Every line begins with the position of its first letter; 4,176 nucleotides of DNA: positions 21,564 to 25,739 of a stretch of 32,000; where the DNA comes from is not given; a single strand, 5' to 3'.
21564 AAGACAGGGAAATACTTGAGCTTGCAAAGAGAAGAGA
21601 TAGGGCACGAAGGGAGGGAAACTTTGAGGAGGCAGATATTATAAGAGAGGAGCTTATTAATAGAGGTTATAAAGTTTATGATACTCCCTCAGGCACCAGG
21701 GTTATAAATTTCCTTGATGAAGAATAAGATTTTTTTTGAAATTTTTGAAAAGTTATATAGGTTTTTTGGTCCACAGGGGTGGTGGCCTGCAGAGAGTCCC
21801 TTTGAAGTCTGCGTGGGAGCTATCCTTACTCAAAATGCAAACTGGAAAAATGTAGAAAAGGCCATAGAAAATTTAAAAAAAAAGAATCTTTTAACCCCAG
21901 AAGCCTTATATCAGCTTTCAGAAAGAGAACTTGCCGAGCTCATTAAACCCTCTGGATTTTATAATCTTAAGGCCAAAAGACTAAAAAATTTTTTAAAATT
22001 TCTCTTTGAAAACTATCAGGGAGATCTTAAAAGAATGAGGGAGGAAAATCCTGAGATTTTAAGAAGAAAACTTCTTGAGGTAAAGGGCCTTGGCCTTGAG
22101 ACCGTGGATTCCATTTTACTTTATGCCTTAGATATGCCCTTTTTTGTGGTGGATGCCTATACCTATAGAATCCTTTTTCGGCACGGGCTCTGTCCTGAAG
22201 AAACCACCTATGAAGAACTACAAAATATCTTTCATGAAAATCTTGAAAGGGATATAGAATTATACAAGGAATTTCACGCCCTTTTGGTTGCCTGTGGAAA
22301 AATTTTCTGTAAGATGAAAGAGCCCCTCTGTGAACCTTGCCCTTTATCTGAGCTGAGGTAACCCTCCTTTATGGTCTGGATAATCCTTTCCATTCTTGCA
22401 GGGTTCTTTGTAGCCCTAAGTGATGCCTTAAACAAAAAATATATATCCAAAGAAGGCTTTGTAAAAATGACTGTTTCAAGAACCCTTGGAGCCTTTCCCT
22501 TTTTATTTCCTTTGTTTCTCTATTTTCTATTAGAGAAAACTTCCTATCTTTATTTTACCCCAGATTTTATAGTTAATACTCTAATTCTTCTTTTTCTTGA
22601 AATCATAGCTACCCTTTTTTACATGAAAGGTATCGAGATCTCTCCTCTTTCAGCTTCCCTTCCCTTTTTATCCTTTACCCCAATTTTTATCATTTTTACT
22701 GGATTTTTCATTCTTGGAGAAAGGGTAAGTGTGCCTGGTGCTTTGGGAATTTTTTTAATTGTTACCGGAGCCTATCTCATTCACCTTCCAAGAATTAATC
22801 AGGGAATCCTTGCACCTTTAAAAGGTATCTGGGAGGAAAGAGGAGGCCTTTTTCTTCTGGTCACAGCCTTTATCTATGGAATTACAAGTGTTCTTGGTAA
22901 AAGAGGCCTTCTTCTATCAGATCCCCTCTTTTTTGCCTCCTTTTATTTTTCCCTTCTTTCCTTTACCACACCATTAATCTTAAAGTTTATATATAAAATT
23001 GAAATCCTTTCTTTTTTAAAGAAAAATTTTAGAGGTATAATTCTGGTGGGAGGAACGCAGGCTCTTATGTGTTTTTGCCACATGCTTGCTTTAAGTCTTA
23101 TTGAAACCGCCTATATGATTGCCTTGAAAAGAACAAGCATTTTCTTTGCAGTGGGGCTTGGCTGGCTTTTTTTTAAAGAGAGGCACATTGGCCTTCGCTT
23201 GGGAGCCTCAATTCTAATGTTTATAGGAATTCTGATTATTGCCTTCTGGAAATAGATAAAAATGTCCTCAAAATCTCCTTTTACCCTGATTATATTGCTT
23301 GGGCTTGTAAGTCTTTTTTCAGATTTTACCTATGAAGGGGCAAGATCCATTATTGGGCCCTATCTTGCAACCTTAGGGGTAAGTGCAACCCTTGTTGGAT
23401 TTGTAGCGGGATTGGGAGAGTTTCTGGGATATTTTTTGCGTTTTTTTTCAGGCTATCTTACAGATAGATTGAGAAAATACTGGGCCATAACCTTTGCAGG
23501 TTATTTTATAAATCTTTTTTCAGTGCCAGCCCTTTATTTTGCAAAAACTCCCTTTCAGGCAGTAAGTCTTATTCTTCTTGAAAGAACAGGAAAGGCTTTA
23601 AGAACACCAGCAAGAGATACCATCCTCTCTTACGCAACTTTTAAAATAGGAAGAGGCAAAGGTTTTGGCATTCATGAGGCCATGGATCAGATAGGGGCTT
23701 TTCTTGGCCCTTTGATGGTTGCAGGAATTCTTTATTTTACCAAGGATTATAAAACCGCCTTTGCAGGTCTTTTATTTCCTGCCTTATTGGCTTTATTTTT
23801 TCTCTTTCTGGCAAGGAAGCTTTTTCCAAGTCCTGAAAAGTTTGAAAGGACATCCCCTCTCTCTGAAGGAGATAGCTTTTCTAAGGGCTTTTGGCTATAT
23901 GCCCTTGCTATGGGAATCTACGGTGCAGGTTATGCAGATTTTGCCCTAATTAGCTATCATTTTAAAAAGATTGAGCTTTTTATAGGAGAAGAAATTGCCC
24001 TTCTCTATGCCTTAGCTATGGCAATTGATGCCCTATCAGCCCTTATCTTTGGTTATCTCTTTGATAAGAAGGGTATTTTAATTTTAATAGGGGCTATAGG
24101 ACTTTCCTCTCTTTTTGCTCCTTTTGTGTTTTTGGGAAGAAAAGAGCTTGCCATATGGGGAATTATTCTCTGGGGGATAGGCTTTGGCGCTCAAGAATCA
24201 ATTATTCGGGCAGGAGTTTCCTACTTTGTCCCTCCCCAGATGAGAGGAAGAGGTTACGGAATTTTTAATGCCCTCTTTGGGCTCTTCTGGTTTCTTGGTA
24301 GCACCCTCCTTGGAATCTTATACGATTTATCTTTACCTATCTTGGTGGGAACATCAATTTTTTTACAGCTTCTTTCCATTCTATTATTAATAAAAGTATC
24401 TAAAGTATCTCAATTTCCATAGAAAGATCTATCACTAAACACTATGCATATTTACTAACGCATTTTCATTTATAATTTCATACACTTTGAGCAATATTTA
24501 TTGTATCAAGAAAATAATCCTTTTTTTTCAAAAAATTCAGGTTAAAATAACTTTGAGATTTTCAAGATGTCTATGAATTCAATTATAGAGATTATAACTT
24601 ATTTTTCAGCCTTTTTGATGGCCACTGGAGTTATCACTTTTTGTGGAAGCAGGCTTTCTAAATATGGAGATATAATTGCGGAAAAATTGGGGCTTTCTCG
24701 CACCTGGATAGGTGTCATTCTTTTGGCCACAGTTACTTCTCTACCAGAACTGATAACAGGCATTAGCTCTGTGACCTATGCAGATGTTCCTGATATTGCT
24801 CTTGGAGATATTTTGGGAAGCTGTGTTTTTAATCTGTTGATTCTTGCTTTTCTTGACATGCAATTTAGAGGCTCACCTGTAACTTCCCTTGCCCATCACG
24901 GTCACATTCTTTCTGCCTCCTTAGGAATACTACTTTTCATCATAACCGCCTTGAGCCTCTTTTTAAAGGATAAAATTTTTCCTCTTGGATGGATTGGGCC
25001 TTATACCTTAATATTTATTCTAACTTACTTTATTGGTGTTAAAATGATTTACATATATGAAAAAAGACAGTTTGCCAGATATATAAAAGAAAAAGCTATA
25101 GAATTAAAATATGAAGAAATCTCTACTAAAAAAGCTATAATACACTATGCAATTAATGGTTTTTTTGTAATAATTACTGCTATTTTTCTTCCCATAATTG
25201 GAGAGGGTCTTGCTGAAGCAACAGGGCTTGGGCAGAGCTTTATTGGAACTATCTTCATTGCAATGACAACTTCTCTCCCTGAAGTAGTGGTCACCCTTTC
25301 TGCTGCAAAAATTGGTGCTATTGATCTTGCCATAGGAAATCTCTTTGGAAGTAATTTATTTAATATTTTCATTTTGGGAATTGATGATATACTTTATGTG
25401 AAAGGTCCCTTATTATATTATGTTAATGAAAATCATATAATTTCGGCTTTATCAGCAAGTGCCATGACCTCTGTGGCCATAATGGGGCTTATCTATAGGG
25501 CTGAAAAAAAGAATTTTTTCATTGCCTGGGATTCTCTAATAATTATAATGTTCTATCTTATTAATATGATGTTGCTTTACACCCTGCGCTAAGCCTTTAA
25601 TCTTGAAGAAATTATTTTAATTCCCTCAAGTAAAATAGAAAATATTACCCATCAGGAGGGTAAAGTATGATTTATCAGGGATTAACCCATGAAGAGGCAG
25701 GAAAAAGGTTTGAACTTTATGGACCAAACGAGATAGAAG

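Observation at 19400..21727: Intact cysteine synthase fused in-frame to a complete CysRS whose ATP-handling signature motifs are degenerate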

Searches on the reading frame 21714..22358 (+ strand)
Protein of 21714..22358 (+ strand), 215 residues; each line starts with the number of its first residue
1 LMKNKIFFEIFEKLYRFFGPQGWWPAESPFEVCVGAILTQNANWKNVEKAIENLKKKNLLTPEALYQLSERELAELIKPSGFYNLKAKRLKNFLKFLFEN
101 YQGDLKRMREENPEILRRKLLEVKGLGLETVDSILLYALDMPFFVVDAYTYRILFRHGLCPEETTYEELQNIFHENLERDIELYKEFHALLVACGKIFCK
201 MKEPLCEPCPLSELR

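Call 36: search_protein_families(library=pfam, proteins=[window:21714-22358:+], max_evalue=0.001)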
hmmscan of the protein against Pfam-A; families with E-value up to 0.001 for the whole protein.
window:21714-22358:+ (215 aa): 2 families
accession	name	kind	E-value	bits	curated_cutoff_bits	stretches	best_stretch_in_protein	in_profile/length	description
PF00730.31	HhH-GPD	-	1.6e-21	77.1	26.2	1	34-178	1-107/108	HhH-GPD superfamily base excision DNA repair protein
PF22175.2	Ogg-HhH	-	0.00043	20.3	27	1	36-131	27-116/173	8-oxoguanine DNA glycosylase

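Call 71: search_protein_families(library=ncbifam, proteins=[window:21714-22358:+], max_evalue=0.00001)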
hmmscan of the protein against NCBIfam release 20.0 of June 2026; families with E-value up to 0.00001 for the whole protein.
window:21714-22358:+ (215 aa): 5 families
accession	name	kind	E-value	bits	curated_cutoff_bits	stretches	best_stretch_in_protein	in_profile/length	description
NF010494.0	PRK13913.1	equivalog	2.7e-35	122.3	192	1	20-201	23-204/220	3-methyladenine DNA glycosylase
TIGR01083.1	nth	equivalog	7.9e-24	84.4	211.7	1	19-206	17-192/192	endonuclease III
NF053634.1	MonDNAglycDR2438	equivalog_domain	1.7e-16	60.5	400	1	12-213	3-202/219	monofunctional DNA glycosylase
NF007978.0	PRK10702.1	equivalog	2.7e-12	46.7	405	1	27-213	27-201/211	endonuclease III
TIGR01084.1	mutY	equivalog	6.5e-10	39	286.5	1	27-213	26-204/277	A/G-specific adenine glycosylase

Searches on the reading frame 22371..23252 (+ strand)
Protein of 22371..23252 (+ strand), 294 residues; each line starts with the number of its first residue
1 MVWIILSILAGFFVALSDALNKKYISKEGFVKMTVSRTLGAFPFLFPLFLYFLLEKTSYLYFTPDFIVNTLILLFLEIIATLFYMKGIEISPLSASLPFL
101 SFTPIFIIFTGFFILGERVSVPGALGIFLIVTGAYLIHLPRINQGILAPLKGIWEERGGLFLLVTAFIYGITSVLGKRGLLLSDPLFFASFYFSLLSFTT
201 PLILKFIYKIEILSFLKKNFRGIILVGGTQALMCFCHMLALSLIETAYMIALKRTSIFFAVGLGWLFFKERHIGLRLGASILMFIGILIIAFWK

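Call 36: search_protein_families(library=pfam, proteins=[window:22371-23252:+], max_evalue=0.001)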
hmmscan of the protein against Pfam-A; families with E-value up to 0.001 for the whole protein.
window:22371-23252:+ (294 aa): 1 family
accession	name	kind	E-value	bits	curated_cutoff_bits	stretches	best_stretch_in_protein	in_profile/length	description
PF00892.27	EamA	-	3e-20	73.3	28.2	2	2-137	2-133/135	EamA-like transporter family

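Call 71: search_protein_families(library=ncbifam, proteins=[window:22371-23252:+], max_evalue=0.00001)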
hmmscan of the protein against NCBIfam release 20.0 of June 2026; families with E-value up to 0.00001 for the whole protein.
window:22371-23252:+ (294 aa): 1 family
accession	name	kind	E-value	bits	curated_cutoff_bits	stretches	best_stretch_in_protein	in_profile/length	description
TIGR03340.1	phn_DUF6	hypoth_equivalog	5.1e-12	46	288.15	1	4-289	6-280/281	phosphonate utilization associated putative membrane protein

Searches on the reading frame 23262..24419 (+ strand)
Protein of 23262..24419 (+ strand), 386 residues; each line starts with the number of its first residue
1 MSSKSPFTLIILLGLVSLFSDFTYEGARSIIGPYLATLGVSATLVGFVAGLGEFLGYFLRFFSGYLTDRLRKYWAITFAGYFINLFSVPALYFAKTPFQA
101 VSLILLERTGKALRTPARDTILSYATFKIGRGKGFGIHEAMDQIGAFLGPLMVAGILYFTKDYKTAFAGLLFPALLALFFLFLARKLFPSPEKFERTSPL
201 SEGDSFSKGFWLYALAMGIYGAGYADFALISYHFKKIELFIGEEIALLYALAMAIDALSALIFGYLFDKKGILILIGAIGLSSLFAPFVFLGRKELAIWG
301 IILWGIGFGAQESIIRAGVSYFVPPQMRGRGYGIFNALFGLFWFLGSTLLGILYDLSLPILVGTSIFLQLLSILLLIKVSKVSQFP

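Call 36: search_protein_families(library=pfam, proteins=[window:23262-24419:+], max_evalue=0.001)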
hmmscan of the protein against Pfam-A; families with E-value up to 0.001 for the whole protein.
window:23262-24419:+ (386 aa): 2 families
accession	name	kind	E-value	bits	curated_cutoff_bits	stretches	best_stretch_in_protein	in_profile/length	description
PF07690.21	MFS_1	-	9.5e-27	94.2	33.4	1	15-346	3-346/347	Major Facilitator Superfamily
PF12832.13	MFS_1_like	-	2.8e-09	37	25.2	1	31-220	22-101/373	MFS_1 like family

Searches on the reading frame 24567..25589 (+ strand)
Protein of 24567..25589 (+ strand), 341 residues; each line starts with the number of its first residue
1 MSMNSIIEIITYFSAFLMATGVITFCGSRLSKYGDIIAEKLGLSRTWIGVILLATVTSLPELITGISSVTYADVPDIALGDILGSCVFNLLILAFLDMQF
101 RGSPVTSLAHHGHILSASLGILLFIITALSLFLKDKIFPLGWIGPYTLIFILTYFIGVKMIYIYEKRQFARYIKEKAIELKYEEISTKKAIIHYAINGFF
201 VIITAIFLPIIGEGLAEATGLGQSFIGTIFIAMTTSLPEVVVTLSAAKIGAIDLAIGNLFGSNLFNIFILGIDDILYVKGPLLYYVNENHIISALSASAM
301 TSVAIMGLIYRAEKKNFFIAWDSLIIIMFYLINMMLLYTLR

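Call 36: search_protein_families(library=pfam, proteins=[window:24567-25589:+], max_evalue=0.001)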
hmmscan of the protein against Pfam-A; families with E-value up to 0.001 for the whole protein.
window:24567-25589:+ (341 aa): 1 family
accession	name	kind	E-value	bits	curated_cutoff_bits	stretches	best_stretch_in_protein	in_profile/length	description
PF01699.29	Na_Ca_ex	-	1.3e-31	110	24.9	2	13-155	3-143/151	Sodium/calcium exchanger protein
